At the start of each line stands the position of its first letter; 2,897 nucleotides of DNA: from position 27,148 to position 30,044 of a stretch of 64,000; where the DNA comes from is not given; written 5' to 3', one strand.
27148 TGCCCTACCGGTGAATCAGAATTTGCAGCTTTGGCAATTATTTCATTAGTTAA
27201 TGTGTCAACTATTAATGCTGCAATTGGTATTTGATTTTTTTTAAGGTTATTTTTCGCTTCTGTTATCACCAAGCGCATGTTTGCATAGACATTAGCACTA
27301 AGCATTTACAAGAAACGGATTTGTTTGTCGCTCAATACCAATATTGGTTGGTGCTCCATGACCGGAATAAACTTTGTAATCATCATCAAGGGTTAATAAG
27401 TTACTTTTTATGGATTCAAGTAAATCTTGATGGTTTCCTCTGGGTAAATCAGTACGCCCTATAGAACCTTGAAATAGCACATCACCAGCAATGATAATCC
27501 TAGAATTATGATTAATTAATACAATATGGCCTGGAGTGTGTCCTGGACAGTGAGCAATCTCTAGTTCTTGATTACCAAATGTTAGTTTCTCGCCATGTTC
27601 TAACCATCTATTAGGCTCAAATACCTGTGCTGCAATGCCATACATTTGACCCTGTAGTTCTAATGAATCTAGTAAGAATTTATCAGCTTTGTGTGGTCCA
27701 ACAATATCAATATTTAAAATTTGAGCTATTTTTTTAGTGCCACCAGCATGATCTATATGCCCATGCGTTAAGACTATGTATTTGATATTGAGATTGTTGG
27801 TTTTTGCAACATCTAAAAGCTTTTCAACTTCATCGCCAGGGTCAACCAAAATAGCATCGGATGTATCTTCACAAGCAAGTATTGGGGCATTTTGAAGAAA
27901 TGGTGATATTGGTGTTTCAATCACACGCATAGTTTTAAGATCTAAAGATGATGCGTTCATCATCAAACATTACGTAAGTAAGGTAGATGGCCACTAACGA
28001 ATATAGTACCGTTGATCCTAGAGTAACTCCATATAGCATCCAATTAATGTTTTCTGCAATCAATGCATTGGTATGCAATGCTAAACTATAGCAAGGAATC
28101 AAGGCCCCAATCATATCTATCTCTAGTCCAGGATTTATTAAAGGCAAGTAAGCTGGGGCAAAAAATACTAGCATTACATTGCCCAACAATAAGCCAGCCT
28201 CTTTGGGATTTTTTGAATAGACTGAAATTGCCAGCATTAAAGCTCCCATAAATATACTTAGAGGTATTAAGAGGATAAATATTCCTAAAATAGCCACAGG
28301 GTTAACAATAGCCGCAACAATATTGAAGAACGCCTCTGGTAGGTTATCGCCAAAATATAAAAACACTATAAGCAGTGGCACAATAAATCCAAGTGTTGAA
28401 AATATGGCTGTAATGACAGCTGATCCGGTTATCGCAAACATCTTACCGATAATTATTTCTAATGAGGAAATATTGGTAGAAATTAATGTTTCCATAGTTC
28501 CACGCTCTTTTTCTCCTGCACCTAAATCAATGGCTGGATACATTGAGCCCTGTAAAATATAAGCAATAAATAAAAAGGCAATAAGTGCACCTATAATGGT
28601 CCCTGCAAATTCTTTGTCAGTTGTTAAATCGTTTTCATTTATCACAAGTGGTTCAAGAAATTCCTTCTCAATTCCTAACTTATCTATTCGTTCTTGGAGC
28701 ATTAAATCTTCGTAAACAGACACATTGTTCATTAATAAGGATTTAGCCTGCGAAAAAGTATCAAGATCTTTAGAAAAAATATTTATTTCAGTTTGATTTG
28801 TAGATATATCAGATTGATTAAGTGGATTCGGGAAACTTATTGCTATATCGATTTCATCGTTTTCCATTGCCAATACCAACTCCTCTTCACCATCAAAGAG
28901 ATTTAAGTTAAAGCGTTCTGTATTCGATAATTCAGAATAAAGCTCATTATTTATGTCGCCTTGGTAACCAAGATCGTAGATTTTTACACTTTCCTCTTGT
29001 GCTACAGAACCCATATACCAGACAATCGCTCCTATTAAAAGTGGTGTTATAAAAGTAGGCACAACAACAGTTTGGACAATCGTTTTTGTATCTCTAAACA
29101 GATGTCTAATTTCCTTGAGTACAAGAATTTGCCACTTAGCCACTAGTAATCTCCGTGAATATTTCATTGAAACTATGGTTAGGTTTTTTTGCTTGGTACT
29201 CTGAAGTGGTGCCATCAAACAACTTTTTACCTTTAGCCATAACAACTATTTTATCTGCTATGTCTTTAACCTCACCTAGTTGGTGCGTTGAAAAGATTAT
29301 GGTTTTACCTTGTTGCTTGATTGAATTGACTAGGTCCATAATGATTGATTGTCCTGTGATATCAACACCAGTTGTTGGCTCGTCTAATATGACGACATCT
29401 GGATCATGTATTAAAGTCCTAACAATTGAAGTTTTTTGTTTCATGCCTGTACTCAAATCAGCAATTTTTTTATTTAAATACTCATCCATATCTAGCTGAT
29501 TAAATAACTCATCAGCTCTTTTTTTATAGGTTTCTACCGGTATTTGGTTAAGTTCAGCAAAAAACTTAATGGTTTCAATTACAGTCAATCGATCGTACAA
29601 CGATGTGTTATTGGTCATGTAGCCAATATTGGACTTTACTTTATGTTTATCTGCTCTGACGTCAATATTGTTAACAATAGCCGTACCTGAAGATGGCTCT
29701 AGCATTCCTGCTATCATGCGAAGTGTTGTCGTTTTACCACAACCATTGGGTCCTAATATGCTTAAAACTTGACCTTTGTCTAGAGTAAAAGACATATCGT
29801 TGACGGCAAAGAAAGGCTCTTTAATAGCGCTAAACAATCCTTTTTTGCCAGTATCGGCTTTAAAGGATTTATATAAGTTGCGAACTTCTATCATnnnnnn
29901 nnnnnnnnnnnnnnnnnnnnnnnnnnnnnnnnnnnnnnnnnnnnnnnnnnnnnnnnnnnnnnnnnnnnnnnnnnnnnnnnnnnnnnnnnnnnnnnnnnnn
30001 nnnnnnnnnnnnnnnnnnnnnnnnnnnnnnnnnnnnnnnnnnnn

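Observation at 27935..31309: wHTH + twin paralogous 6-TM proteins + NatAB-like ABC exporter: candidate uncharacterised membrane module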

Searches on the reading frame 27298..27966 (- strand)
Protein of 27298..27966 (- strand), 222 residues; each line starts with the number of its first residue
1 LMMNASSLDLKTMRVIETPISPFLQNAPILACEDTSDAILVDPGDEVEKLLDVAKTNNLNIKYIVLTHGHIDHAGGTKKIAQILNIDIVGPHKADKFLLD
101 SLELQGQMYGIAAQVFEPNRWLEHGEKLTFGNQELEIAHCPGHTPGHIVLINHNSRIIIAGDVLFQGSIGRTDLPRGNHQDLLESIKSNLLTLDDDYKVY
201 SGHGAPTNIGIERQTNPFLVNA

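Call 3: search_protein_families(library=pfam, proteins=[window:27298-27966:-], max_evalue=1)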
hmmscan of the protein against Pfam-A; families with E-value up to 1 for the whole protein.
window:27298-27966:- (222 aa): 3 families
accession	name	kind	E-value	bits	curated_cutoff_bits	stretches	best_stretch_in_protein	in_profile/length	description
PF00753.33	Lactamase_B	-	1.2e-34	120.4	22.7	1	34-203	13-196/196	Metallo-beta-lactamase superfamily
PF12706.13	Lactamase_B_2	-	1.1e-05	25.6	27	1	39-137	3-105/200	Beta-lactamase superfamily domain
PF19583.5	ODP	-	7.3e-05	23.2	27.2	1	34-164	10-137/194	ODP family beta lactamase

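Call 4: search_protein_families(library=ncbifam, proteins=[window:27298-27966:-], max_evalue=1)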
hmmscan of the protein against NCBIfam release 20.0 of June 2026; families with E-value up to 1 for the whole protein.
window:27298-27966:- (222 aa): 56 families (the best 25 are shown)
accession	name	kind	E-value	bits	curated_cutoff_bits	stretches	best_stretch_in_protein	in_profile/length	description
TIGR03413.1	GSH_gloB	equivalog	1.8e-27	96.3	200.8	1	25-203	9-164/248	hydroxyacylglutathione hydrolase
NF012229.1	bla_class_B_core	domain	2.5e-16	60.1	100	1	32-150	20-136/139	metallo-beta-lactamase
NF007597.0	PRK10241.1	equivalog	6.1e-15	55.2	421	1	29-203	15-165/251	hydroxyacylglutathione hydrolase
NF040641.1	bifunc_ST_SDO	equivalog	2.1e-12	46.7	625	1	46-204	187-343/423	bifunctional sulfur transferase/dioxygenase Blh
NF033105.1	bla_subclass_B3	equivalog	2.9e-12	46.4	240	1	60-148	61-151/257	subclass B3 metallo-beta-lactamase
TIGR04559.1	SoxH_rel_PQQ_2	hypoth_equivalog_domain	1.6e-10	40.9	280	1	52-206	59-215/283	quinoprotein relay system zinc metallohydrolase 2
TIGR04558.1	SoxH_rel_PQQ_1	hypoth_equivalog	1.2e-09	37.7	300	1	53-186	64-198/285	quinoprotein relay system zinc metallohydrolase 1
NF041804.1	MBL_fold_SolJ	exception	1e-08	34.7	350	1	22-207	15-182/224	solanimycin biosynthesis MBL-fold hydrolase SolJ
NF001911.0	PRK00685.1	equivalog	1.9e-08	34.1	144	1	31-99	12-79/228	metal-dependent hydrolase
NF012140.0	blaBJP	exception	8.9e-08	31.3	600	1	60-147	93-181/294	BJP family subclass B3 metallo-beta-lactamase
NF033088.2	bla_subclass_B1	equivalog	2.5e-07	30.5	200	1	32-166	36-162/217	subclass B1 metallo-beta-lactamase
NF012101.1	blaGOB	exception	5.8e-07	29.1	560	1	57-151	87-183/290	GOB family subclass B3 metallo-beta-lactamase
NF000458.2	blaPEDO-2_fam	exception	2.3e-06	27.2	550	1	60-151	90-183/285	PEDO-2 family subclass B3 metallo-beta-lactamase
NF000469.2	CAR_gen_B3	exception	2.9e-06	26.5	500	1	57-147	109-199/311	CAR family subclass B3 metallo-beta-lactamase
NF000459.2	blaSPG-1_fam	exception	6.3e-06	25.5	550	1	60-169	89-193/285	SPG-1 family subclass B3 metallo-beta-lactamase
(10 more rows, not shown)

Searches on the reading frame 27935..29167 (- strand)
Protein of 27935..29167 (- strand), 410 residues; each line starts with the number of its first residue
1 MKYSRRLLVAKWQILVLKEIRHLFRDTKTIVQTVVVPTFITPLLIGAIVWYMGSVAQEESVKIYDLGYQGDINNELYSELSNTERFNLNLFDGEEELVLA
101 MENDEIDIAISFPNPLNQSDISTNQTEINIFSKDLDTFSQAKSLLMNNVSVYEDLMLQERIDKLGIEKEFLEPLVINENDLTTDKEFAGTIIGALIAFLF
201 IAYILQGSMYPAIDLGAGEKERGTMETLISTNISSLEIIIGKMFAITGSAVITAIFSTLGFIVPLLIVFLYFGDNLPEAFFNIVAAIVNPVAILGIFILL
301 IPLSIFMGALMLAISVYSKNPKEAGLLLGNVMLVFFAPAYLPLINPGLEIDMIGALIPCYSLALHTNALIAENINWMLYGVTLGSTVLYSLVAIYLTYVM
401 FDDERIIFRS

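Call 3: search_protein_families(library=pfam, proteins=[window:27935-29167:-], max_evalue=1)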
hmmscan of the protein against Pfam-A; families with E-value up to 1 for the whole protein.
window:27935-29167:- (410 aa): 2 families
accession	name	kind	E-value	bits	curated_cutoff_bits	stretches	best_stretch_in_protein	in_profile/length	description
PF12698.13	ABC2_membrane_3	-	4.4e-20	72.5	31.6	1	38-397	7-345/347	ABC-2 family transporter protein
PF12679.13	ABC2_membrane_2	-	1.8e-13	50.8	27.2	1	15-402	3-279/283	ABC-2 family transporter protein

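Call 4: search_protein_families(library=ncbifam, proteins=[window:27935-29167:-], max_evalue=1)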
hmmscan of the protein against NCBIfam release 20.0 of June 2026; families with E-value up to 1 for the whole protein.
window:27935-29167:- (410 aa): 2 families
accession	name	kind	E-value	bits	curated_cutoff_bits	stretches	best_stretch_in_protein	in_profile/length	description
NF041647.1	ABC_perm_CPBP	equivalog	3.5e-79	267.2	435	1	13-409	6-400/636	ABC transporter permease subunit/CPBP intramembrane protease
NF038293.1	permease_SagH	equivalog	8.7e-08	31.3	450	1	15-343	4-309/370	SagH family ABC transporter permease subunit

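Call 64: search_protein_families(library=padloc, proteins=[window:27935-29167:-], max_evalue=0.01)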
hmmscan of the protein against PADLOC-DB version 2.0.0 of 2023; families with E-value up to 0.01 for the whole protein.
window:27935-29167:- (410 aa): 0 families

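Call 65: search_solved_structures(query=window:27935-29167:-, max_evalue=1)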
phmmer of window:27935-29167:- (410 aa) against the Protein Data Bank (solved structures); distinct sequences matched with E-value up to 1: 1.
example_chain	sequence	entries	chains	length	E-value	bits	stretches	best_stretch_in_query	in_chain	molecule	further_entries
5ol0_A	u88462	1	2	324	0.91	12.1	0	256-307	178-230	Putative silent information regulator 2,Putative silent information regulator 2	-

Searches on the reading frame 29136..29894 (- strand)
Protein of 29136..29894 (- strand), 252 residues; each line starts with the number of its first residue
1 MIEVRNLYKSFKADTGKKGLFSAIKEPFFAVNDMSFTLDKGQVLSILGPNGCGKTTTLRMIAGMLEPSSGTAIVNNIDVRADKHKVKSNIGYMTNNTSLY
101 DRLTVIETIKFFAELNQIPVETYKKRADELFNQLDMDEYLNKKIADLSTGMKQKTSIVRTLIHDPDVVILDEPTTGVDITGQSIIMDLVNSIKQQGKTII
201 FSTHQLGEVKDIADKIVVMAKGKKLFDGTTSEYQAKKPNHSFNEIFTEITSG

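Call 3: search_protein_families(library=pfam, proteins=[window:29136-29894:-], max_evalue=1)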
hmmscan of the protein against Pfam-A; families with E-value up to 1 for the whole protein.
window:29136-29894:- (252 aa): 31 families (the best 25 are shown)
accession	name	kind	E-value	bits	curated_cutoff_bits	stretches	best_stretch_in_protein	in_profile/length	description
PF00005.33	ABC_tran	-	5.5e-35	121.4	25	1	31-175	1-137/137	ABC transporter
PF13304.12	AAA_21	-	9.2e-12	46.1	27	2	96-208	166-302/304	AAA domain, putative AbiEii toxin, Type IV TA system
PF03215.21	Rad17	-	3e-06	27.7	23.8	1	32-112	36-112/186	Rad17 P-loop domain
PF13476.12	AAA_23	-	0.00012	23.3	27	1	35-145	14-126/201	AAA domain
PF13173.12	AAA_14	-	0.00063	20.2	27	1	42-87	3-48/129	AAA domain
PF20720.3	nSTAND3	-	0.00089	19.4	27.2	1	33-63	9-39/155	Novel STAND NTPase 3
PF00006.31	ATP-synt_ab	-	0.0009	19.4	29.5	1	33-77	6-49/213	ATP synthase alpha/beta family, nucleotide-binding domain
PF13401.12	AAA_22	-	0.00092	20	27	1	41-105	5-33/130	AAA domain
PF13245.12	AAA_19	-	0.0011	19.5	25.1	1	41-142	11-72/134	AAA domain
PF13604.12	AAA_30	-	0.0014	18.8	27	1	39-201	16-121/191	AAA domain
PF00004.35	AAA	-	0.0028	18.6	21.2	1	46-80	3-35/131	ATPase family associated with various cellular activities (AAA)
PF01637.24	ATPase_2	-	0.0033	17.7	33.2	1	41-119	20-79/225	ATPase domain predominantly from Archaea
PF13175.12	AAA_15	-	0.0046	17.1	32.1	1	43-156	25-131/374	AAA ATPase domain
PF25199.1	nSTAND_NTPase5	-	0.014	15.7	34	1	39-66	39-66/145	Novel STAND NTPase 5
PF24389.1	ORC-CDC6-like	-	0.014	14.6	27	1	44-61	35-52/571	ORC-CDC6-like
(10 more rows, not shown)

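Call 4: search_protein_families(library=ncbifam, proteins=[window:29136-29894:-], max_evalue=1)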
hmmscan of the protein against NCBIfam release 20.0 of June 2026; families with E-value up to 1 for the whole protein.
window:29136-29894:- (252 aa): 206 families (the best 25 are shown)
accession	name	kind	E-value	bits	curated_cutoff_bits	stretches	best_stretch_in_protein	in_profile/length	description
TIGR01188.1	drrA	subfamily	4.7e-60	203.4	312.45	1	28-235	6-213/302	daunorubicin resistance ABC transporter, ATP-binding protein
TIGR03522.1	GldA_ABC_ATP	equivalog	4.2e-53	180.7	402.6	1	30-247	17-233/301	gliding motility-associated ABC transporter ATP-binding subunit GldA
NF033858.1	ABC2_perm_RbbA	equivalog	7.4e-52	176.4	1050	1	27-248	278-499/909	ribosome-associated ATPase/putative transporter RbbA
TIGR03864.1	PQQ_ABC_ATP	hypoth_equivalog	1.7e-44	152.1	302.25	1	30-250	16-236/236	ABC transporter, ATP-binding subunit, PQQ-dependent alcohol dehydrogenase system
TIGR03740.1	galliderm_ABC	subfamily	2.9e-44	151.4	309.75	1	30-233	15-211/223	lantibiotic protection ABC transporter ATP-binding subunit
NF010060.0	PRK13537.1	equivalog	6.5e-42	143.5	521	1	30-233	30-233/314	nodulation factor ABC transporter ATP-binding protein NodI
TIGR01186.1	proV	subfamily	6.6e-42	143.9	326.6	1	30-246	8-229/363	betaine/proline/choline family ABC transporter ATP-binding protein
TIGR04521.1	ECF_ATPase_2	equivalog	3.9e-41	141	330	1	30-234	20-233/279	energy-coupling factor transporter ATPase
TIGR04520.1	ECF_ATPase_1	equivalog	1.4e-40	139.4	315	1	28-234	15-224/269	energy-coupling factor transporter ATPase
TIGR04406.1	LPS_export_lptB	equivalog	5e-40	137.3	240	1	30-234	16-223/239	LPS export ABC transporter ATP-binding protein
NF010059.0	PRK13536.1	equivalog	1.3e-39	135.9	549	1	30-232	58-260/342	nodulation factor ABC transporter ATP-binding protein NodI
TIGR01288.1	nodI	equivalog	1e-37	129.8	424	1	30-230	19-219/303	nodulation factor ABC transporter ATP-binding protein NodI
NF040933.2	ABC_arch_GlcV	equivalog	2.9e-37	128.4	450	1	20-233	11-229/357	glucose ABC transporter ATP-binding protein GlcV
NF040840.2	tungstate_WtpC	equivalog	3e-37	128.7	440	1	29-239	14-223/347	tungstate ABC transporter ATP-binding protein WtpC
TIGR02315.1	ABC_phnC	equivalog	3.7e-37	128.1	266.1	1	30-238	17-238/243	phosphonate ABC transporter ATP-binding protein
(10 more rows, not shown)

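Call 64: search_protein_families(library=padloc, proteins=[window:29136-29894:-], max_evalue=0.01)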
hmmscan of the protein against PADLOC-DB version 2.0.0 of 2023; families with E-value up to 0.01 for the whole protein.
window:29136-29894:- (252 aa): 31 families (the best 25 are shown)
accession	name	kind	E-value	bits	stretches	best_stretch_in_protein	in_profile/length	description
PDLC04135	mad3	-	3.8e-28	97.1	2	136-245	253-368/374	mads_3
PDLC04140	mad8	-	2.3e-14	51.6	1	32-209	18-237/314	mads_8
PDLC02980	AriA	-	4.2e-11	41.4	2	117-206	187-300/304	-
PDLC04164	AriA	-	3.6e-09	34.6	2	111-205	134-232/253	-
PDLC02914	ATPase-Toprim_I-B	-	1.4e-08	32.3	2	103-222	147-262/443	-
PDLC00289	PtuA1|PtuA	-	3.9e-06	24.2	0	42-112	29-91/404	AAA ATPase domain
PDLC02335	AbiLi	-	1.1e-05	22.7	1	42-218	74-250/326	AbiLi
PDLC03878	NsnB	-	1.8e-05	22.7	1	109-205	179-277/345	-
PDLC00075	GajA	-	5.3e-05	19.9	0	140-225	242-327/536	AAA ATPase domain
PDLC03859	LmuB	-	8e-05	20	1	35-101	18-67/611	-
PDLC00268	PtuA1|PtuA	-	9e-05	20.1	1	32-158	17-127/411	AAA ATPase domain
PDLC00281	PtuA1|PtuA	-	0.0001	19.6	1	34-101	30-94/448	AAA ATPase domain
PDLC02979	AriA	-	0.00015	19.7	1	38-129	21-105/373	-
PDLC00304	PtuA1|PtuA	-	0.00016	19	1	46-142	44-145/444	AAA ATPase domain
PDLC04175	HEC-01A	-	0.00023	18.3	0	110-210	214-313/363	-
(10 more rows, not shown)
